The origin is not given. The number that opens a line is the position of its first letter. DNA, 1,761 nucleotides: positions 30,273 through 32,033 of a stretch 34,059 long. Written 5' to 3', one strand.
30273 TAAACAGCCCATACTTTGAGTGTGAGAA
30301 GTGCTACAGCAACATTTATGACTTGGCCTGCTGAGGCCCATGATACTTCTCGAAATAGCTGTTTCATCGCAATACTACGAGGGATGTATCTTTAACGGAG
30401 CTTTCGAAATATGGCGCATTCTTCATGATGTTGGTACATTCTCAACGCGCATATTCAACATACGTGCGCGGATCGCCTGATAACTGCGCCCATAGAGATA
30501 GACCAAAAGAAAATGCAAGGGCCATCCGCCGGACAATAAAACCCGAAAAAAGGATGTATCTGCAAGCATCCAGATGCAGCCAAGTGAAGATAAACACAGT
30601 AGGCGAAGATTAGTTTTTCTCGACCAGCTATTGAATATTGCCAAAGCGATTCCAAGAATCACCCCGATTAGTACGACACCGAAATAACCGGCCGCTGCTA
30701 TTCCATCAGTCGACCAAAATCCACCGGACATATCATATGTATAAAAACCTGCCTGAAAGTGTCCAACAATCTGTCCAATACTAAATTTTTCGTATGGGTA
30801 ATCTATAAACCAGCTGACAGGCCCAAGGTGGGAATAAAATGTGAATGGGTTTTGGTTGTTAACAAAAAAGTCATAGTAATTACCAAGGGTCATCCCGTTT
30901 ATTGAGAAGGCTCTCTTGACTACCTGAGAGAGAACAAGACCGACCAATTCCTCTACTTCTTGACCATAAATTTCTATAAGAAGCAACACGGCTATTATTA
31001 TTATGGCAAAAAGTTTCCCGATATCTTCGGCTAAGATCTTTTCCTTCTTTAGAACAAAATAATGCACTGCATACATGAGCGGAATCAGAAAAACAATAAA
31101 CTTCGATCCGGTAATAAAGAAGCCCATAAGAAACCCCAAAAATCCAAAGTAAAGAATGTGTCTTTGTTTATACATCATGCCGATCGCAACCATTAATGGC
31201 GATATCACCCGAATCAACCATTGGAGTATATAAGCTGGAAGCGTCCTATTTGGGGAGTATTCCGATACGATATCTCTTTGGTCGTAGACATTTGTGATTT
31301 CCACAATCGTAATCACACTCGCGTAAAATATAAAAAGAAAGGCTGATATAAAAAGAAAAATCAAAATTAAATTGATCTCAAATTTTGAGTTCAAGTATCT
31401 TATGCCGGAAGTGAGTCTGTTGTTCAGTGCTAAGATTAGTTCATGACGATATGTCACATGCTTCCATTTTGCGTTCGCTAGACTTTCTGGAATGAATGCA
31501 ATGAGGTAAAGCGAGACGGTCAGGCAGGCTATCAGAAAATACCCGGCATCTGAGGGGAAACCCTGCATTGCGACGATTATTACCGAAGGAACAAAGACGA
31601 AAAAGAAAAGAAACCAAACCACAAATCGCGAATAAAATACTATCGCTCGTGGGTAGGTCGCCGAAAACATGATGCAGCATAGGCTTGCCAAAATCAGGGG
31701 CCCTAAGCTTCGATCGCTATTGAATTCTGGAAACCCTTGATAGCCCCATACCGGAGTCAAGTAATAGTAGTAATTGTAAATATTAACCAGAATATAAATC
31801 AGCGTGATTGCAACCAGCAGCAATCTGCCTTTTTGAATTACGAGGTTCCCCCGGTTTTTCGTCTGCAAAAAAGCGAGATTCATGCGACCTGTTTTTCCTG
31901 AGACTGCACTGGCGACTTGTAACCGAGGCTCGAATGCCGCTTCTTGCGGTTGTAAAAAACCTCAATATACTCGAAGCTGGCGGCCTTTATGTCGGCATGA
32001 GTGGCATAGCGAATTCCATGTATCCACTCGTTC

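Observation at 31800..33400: IS3-family insertion created a chimeric start for the Wzy-like gene and left only an internal fragment of a WbpB-like oxidoreductase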

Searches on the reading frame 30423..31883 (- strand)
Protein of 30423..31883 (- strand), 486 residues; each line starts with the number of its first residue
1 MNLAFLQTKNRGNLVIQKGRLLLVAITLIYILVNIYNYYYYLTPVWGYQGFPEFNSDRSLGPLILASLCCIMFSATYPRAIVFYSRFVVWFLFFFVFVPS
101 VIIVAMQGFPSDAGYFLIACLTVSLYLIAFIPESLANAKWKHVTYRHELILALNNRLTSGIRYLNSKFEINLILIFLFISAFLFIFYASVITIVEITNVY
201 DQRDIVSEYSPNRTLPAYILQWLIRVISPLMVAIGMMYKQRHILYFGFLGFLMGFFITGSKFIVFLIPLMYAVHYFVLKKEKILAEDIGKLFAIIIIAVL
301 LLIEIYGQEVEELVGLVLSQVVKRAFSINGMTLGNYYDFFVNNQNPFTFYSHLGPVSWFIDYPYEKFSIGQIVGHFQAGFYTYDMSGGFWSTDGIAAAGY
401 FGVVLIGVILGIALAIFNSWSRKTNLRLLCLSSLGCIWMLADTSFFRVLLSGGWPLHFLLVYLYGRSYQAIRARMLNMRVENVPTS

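Call 11: search_protein_families(library=pfam, proteins=[window:30423-31883:-], max_evalue=0.01)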
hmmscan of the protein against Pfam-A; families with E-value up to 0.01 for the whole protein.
window:30423-31883:- (486 aa): 0 families

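Call 12: search_protein_families(library=ncbifam, proteins=[window:30423-31883:-], max_evalue=0.01)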
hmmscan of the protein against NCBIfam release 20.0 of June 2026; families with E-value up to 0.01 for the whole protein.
window:30423-31883:- (486 aa): 1 family
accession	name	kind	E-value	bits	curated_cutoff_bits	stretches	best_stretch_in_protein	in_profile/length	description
TIGR04370.1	glyco_rpt_poly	subfamily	5.9e-09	35.4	40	1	118-433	42-365/396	oligosaccharide repeat unit polymerase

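Call 13: find_homologous_proteins(query=window:30423-31883:-, max_evalue=0.001)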
Query window:30423-31883:- (486 aa): 16 proteins with E <= 0.001 among 8000 candidates.
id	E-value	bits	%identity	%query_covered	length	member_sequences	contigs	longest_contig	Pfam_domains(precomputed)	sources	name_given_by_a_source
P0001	0.0e+0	1072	100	100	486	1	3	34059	-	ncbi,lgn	-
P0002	8.5e-242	821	77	97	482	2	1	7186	-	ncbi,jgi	jgi:hypothetical protein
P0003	6.1e-240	815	76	99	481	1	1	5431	-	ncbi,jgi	jgi:hypothetical protein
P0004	1.1e-220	752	72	92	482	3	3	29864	-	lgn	-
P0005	1.4e-195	669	79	78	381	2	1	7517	-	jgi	-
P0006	6.1e-193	660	66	93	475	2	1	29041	-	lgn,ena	-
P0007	3.2e-158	546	55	93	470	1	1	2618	-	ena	-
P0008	5.0e-125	436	46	94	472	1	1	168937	-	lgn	-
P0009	5.9e-122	426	46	91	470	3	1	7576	-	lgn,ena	-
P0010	9.1e-107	376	60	56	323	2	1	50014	-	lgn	-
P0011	7.5e-103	363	43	88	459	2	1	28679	-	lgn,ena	-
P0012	1.5e-101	359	41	95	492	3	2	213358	-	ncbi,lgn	ncbi:MAG: hypothetical protein WA973_18640 [Mesorhizobium sp.]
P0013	3.2e-18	84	25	94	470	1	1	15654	-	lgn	-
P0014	1.5e-9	56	25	79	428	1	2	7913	-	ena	-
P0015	1.5e-6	46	23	89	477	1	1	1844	-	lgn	-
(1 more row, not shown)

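Call 15: find_encoding_contigs(protein=P0001, flank=10000, max_places=6)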
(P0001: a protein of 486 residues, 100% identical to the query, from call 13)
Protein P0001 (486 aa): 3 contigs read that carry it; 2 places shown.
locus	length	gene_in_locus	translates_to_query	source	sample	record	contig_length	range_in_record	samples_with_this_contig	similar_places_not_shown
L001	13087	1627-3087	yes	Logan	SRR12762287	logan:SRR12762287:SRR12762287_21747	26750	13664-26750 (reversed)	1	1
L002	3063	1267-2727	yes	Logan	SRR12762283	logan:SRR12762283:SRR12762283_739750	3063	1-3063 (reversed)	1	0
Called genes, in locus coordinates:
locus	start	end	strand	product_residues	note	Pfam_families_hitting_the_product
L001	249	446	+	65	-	-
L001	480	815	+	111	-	PF01527:HTH_Tnp_1, PF13542:HTH_Tnp_ISL3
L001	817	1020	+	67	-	-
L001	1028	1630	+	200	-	PF00665:rve, PF13683:rve_3, PF13333:rve_2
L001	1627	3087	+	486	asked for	-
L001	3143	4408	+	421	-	PF01943:Polysacc_synt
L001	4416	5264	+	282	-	PF13489:Methyltransf_23, PF08241:Methyltransf_11, PF08242:Methyltransf_12 (weak), PF13649:Methyltransf_25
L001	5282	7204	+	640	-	PF13522:GATase_6, PF13537:GATase_7, PF00733:Asn_synthase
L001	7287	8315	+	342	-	PF00534:Glycos_transf_1, PF13692:Glyco_trans_1_4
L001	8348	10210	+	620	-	PF13522:GATase_6, PF12481:DUF3700 (weak), PF13537:GATase_7, PF00733:Asn_synthase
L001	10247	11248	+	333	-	PF08241:Methyltransf_11, PF08242:Methyltransf_12 (weak), PF13489:Methyltransf_23 (weak), PF13649:Methyltransf_25, PF13847:Methyltransf_31 (weak)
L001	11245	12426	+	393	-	PF20706:GT4-conflict (weak), PF00534:Glycos_transf_1, PF13692:Glyco_trans_1_4, PF13524:Glyco_trans_1_2 (weak)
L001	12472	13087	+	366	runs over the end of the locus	-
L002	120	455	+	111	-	PF01527:HTH_Tnp_1, PF13542:HTH_Tnp_ISL3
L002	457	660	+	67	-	-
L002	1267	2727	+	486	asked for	-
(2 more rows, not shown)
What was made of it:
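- The window is a whole metagenome-derived contig that ends inside another IS (calls 13, 15).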

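Call 16: find_encoding_contigs(protein=P0004, flank=10000, max_places=3)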
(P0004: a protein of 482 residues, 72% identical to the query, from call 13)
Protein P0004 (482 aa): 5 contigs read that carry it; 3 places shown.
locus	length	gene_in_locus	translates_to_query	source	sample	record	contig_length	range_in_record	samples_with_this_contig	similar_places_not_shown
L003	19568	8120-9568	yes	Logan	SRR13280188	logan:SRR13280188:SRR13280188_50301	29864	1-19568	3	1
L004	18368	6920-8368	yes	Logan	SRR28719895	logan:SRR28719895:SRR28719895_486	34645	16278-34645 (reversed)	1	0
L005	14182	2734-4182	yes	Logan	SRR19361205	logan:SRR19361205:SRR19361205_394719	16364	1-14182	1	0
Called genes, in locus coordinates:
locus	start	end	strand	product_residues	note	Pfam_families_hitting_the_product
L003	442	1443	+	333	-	PF00106:adh_short (weak), PF01073:3Beta_HSD, PF01370:Epimerase, PF02719:Polysacc_synt_2, PF04321:RmlD_sub_bind, PF05368:NmrA (weak), PF13460:NAD_binding_10, PF16363:GDP_Man_Dehyd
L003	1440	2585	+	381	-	PF00155:Aminotran_1_2, PF01041:DegT_DnrJ_EryC1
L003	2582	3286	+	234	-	PF02348:CTP_transf_3, PF12804:NTP_transf_3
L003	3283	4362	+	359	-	-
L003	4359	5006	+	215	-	PF00551:Formyl_trans_N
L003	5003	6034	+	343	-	PF03102:NeuB, PF08666:SAF (weak)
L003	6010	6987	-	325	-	PF02706:Wzz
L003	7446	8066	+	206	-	PF01609:DDE_Tnp_1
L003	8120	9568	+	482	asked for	-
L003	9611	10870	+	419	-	PF01943:Polysacc_synt, PF13440:Polysacc_synt_3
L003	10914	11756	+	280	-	PF13489:Methyltransf_23, PF08241:Methyltransf_11, PF08242:Methyltransf_12, PF13649:Methyltransf_25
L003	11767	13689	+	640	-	PF13522:GATase_6, PF13537:GATase_7, PF00733:Asn_synthase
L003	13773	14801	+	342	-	PF00534:Glycos_transf_1, PF13692:Glyco_trans_1_4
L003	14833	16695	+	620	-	PF13522:GATase_6, PF13537:GATase_7, PF00733:Asn_synthase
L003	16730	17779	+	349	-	PF08003:Methyltransf_9 (weak), PF13489:Methyltransf_23, PF13847:Methyltransf_31, PF08241:Methyltransf_11, PF08242:Methyltransf_12, PF13649:Methyltransf_25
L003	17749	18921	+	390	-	PF00534:Glycos_transf_1, PF13692:Glyco_trans_1_4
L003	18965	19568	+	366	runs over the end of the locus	PF00733:Asn_synthase (faint)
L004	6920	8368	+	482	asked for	-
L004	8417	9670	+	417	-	PF01943:Polysacc_synt, PF13440:Polysacc_synt_3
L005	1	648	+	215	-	?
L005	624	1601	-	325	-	PF02706:Wzz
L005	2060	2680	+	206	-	PF01609:DDE_Tnp_1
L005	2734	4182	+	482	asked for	-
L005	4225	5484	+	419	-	PF01943:Polysacc_synt, PF13440:Polysacc_synt_3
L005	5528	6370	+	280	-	PF13489:Methyltransf_23, PF08241:Methyltransf_11, PF08242:Methyltransf_12, PF13649:Methyltransf_25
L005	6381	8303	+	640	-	PF13522:GATase_6, PF13537:GATase_7, PF00733:Asn_synthase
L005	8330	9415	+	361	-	PF00534:Glycos_transf_1, PF13692:Glyco_trans_1_4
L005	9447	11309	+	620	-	PF13522:GATase_6, PF13537:GATase_7, PF00733:Asn_synthase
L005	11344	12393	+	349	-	PF08003:Methyltransf_9 (weak), PF13489:Methyltransf_23, PF13847:Methyltransf_31, PF08241:Methyltransf_11, PF08242:Methyltransf_12, PF13649:Methyltransf_25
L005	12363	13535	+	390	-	PF00534:Glycos_transf_1, PF13692:Glyco_trans_1_4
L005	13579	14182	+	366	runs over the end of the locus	PF00733:Asn_synthase (faint)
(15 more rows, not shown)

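Call 17: find_encoding_contigs(protein=P0002, flank=10000, max_places=3)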
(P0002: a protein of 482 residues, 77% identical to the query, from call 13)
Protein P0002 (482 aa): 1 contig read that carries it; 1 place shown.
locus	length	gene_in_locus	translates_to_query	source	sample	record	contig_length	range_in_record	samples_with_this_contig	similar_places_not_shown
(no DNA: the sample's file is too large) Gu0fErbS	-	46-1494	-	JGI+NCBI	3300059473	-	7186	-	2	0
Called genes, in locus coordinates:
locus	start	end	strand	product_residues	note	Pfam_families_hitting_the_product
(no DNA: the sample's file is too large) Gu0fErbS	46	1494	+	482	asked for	-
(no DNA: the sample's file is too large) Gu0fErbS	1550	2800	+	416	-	PF01943:Polysacc_synt, PF13440:Polysacc_synt_3 (weak)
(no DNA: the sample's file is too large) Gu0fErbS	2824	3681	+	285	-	PF13489:Methyltransf_23, PF08241:Methyltransf_11, PF08242:Methyltransf_12 (weak), PF13649:Methyltransf_25 (weak)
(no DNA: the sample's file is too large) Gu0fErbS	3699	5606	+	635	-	PF13522:GATase_6, PF13537:GATase_7, PF00733:Asn_synthase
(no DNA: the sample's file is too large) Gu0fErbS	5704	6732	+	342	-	PF00534:Glycos_transf_1, PF13692:Glyco_trans_1_4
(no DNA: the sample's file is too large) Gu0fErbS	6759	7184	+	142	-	?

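Call 18: find_encoding_contigs(protein=P0003, flank=10000, max_places=3)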
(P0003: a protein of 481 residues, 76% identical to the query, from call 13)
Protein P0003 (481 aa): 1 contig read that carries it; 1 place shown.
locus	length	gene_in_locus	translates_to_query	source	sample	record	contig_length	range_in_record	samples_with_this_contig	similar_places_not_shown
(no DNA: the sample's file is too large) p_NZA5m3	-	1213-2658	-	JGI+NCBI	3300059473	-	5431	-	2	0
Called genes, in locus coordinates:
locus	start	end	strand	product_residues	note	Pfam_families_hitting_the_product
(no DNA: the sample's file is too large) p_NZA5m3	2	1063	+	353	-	?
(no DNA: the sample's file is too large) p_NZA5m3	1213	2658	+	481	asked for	-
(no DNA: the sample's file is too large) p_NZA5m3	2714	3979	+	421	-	PF01943:Polysacc_synt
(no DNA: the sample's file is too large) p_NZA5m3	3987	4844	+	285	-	PF13489:Methyltransf_23, PF08241:Methyltransf_11, PF08242:Methyltransf_12, PF13649:Methyltransf_25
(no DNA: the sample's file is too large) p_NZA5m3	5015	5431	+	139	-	?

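Call 21: find_related_loci(query=window:30423-31883:-, collection=metagenome_contigs, flank=10000)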
Query window:30423-31883:- (486 aa) in metagenome_contigs; peptide patterns used: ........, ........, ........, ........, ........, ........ (x = any residue, [..] = any of these).
600 stretches matched a pattern (row limit reached: there are more); 4 encode a relative of the query (tblastn E <= 1e-3); 4 distinct loci.
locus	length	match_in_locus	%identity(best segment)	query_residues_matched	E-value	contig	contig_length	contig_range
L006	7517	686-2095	81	17-486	0e+0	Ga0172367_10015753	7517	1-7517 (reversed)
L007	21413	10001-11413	78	16-486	0e+0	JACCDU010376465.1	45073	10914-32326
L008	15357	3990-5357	66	16-467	0e+0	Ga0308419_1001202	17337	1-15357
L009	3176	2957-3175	77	42-114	9e-24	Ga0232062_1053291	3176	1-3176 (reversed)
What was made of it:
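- Tried and rejected: The metagenome scan with Wzy gave four loci, none with wlbA upstream (call 21).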

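Call 56: search_protein_families(library=ncbifam, alignment_id=A1, max_evalue=0.01)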
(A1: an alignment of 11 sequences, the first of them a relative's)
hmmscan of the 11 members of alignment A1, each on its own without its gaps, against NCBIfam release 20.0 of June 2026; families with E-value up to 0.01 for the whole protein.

A. member 1, P0001 (486 aa): 1 family
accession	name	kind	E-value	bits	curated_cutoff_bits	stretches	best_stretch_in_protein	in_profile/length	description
TIGR04370.1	glyco_rpt_poly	subfamily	5.9e-09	35.4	40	1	118-433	42-365/396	oligosaccharide repeat unit polymerase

B. families by the number of members that match (of 11 scanned): 1 family
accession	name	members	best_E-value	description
TIGR04370.1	glyco_rpt_poly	7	2.2e-10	oligosaccharide repeat unit polymerase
